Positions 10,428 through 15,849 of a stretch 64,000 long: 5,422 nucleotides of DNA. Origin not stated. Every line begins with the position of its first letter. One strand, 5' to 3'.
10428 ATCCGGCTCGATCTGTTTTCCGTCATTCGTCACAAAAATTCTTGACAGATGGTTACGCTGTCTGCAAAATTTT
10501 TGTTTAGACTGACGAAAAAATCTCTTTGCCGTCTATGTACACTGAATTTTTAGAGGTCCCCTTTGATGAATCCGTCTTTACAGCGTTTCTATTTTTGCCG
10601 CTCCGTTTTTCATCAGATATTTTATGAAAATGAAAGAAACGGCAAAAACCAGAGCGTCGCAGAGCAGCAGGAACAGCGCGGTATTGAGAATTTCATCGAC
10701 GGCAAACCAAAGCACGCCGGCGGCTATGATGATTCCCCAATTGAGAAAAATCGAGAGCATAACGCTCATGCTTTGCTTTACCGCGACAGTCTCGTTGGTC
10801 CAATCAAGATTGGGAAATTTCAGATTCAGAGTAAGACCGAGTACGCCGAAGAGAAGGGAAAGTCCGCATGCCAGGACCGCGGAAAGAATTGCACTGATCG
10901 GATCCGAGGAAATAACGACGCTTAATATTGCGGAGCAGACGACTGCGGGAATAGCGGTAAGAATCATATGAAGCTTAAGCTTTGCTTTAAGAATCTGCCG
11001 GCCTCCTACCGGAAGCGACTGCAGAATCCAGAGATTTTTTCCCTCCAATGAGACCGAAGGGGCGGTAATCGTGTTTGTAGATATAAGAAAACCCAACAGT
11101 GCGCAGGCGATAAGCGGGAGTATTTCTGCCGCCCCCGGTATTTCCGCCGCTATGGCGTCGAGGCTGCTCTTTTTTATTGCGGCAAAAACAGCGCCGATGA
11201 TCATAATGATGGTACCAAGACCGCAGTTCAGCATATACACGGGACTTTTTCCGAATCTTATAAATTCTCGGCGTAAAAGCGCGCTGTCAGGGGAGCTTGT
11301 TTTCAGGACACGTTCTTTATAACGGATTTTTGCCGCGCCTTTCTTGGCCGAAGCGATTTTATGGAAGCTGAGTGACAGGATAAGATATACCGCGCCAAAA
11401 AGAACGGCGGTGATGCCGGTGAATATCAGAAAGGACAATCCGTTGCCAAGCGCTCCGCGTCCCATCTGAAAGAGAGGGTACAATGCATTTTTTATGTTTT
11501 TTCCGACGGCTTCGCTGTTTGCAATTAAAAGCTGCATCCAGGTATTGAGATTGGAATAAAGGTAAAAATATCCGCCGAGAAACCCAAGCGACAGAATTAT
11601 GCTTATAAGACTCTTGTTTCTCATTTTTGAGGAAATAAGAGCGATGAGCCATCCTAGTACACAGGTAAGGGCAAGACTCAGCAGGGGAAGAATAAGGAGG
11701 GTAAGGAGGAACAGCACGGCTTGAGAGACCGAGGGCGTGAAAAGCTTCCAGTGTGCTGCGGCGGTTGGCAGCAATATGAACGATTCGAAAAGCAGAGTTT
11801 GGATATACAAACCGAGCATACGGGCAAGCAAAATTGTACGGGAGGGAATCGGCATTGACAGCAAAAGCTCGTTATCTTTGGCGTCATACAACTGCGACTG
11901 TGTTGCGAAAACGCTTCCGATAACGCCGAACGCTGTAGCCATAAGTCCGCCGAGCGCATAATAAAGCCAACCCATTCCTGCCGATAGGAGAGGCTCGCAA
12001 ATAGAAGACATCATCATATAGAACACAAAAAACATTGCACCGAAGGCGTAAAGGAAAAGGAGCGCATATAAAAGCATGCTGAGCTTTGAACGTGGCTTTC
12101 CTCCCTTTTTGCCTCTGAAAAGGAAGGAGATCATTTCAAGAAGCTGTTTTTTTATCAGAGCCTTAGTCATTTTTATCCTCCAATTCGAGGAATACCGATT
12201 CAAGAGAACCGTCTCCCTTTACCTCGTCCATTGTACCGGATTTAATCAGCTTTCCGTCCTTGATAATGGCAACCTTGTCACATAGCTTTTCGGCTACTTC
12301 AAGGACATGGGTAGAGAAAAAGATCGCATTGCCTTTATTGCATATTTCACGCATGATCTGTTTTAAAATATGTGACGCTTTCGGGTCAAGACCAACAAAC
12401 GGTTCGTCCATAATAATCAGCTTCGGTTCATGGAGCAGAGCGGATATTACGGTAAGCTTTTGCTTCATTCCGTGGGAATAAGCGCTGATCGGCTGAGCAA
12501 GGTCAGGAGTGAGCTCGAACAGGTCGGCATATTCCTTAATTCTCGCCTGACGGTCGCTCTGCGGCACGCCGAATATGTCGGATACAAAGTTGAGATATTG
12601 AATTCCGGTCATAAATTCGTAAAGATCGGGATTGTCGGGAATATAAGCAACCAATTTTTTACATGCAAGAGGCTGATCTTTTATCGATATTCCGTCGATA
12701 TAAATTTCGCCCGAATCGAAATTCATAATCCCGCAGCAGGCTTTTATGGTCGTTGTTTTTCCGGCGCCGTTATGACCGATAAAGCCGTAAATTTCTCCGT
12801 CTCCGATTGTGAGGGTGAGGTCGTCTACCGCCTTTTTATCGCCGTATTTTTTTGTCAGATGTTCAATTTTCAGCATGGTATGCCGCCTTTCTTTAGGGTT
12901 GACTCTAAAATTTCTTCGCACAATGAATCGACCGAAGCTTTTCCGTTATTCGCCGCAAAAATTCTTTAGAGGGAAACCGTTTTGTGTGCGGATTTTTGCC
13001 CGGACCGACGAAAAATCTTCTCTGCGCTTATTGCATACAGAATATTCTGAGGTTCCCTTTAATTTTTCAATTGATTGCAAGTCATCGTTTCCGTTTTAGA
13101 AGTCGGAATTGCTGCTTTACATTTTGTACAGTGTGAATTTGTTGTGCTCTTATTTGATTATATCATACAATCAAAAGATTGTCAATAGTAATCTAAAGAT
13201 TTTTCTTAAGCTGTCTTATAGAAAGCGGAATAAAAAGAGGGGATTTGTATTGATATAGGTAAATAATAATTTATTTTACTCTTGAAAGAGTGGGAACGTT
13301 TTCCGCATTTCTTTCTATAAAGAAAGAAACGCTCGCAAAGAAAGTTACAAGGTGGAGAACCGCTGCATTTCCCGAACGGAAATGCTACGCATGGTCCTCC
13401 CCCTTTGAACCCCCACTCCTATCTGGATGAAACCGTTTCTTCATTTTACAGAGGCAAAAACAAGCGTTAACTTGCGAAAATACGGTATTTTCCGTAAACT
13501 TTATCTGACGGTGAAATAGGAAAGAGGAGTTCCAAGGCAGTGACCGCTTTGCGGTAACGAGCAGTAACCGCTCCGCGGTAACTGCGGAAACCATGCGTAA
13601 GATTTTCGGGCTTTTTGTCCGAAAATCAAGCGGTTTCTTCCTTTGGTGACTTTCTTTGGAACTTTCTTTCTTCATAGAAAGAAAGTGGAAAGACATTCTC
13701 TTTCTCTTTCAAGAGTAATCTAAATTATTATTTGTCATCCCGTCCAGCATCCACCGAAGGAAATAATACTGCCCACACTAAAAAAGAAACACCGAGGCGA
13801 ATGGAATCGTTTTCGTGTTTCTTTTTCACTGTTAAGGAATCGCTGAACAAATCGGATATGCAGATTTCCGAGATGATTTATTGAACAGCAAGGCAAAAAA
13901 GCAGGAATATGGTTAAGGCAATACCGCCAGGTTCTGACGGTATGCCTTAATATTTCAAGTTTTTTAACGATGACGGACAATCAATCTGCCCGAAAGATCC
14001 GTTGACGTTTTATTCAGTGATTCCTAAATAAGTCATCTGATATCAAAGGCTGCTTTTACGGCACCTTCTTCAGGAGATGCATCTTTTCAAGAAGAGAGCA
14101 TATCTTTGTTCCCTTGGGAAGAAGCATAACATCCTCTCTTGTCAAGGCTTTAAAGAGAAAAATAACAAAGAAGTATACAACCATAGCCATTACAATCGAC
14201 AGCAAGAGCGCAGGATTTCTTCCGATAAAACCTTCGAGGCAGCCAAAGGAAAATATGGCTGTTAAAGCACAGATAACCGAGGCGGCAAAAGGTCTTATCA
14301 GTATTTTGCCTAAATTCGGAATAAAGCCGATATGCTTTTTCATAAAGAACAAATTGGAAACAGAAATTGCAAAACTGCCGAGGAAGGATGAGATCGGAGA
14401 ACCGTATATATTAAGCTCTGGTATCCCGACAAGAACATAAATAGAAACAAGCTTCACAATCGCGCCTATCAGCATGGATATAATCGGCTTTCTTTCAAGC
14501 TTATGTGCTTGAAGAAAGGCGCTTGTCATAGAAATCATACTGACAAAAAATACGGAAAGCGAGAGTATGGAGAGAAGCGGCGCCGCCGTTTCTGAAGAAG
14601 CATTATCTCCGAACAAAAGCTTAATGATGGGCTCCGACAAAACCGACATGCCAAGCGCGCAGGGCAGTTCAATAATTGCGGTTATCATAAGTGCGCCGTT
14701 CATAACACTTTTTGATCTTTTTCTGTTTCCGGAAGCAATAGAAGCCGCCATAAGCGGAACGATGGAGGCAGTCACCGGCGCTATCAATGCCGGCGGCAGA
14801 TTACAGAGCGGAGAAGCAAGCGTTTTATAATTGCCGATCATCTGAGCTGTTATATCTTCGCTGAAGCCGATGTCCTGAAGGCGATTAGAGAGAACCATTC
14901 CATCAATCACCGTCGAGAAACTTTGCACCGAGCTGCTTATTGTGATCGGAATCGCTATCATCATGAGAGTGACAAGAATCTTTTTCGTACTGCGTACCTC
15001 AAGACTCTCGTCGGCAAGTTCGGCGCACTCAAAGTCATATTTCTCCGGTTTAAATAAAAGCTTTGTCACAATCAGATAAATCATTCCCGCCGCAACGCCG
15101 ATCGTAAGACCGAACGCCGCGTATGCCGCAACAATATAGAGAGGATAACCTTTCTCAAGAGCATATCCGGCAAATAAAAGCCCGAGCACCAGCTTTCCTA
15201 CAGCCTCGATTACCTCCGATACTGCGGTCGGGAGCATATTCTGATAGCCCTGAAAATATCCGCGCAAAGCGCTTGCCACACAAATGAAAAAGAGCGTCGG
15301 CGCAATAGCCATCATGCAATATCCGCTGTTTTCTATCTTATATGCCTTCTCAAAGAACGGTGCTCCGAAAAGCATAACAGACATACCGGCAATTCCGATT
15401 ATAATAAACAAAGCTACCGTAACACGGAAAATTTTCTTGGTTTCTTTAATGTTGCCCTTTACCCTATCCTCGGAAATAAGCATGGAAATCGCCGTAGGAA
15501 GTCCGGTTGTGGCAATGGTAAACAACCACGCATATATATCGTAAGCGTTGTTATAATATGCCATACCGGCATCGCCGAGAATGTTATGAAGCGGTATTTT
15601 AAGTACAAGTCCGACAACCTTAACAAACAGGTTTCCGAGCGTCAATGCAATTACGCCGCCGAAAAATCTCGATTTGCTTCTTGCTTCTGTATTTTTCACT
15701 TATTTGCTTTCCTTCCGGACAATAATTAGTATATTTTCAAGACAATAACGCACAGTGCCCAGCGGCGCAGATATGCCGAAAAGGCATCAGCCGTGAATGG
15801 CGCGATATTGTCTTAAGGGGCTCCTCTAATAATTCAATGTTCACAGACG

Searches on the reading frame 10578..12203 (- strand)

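Call 8: search_protein_families(library=padloc, proteins=[window:10578-12203:-], max_evalue=0.001)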
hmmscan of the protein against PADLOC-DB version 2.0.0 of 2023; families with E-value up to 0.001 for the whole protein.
window:10578-12203:- (541 aa): 0 families

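Call 9: search_protein_families(library=pfam, proteins=[window:10578-12203:-], max_evalue=0.00001)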
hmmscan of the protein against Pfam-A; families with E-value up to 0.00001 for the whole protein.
window:10578-12203:- (541 aa): 1 family
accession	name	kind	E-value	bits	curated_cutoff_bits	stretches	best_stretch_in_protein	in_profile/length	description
PF16949.11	ABC_tran_2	-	1.4e-06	27.9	25.7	0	47-472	17-463/542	Putative ATP-binding cassette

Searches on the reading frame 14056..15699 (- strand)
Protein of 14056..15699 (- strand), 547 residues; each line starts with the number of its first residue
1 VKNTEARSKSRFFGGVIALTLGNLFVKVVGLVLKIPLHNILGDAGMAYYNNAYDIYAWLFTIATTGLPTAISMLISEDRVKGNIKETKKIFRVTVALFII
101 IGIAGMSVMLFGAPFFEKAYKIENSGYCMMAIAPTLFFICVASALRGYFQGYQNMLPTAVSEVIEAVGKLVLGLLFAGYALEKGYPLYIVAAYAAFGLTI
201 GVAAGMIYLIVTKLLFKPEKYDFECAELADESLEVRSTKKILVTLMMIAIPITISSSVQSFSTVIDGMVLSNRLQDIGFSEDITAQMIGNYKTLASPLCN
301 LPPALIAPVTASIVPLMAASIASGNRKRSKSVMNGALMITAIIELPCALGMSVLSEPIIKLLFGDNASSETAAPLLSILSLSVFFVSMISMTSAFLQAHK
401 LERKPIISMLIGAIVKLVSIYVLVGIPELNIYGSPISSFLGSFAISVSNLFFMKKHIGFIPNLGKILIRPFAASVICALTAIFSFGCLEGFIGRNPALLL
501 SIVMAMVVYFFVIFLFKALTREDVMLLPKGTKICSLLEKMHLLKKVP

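Call 8: search_protein_families(library=padloc, proteins=[window:14056-15699:-], max_evalue=0.001)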
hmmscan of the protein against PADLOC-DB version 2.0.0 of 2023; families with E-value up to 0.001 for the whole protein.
window:14056-15699:- (547 aa): 0 families

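Call 9: search_protein_families(library=pfam, proteins=[window:14056-15699:-], max_evalue=0.00001)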
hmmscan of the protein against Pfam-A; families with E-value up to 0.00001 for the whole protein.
window:14056-15699:- (547 aa): 3 families
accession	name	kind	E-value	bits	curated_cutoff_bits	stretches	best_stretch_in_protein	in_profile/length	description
PF01943.22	Polysacc_synt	-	1.3e-23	84.3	28.2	1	15-318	4-271/274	Polysaccharide biosynthesis protein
PF01554.23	MatE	-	1e-16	61.5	24.9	2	309-422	48-161/161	MatE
PF03023.19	MurJ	-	1.3e-15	57.4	27.4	1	49-484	14-429/451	Lipid II flippase MurJ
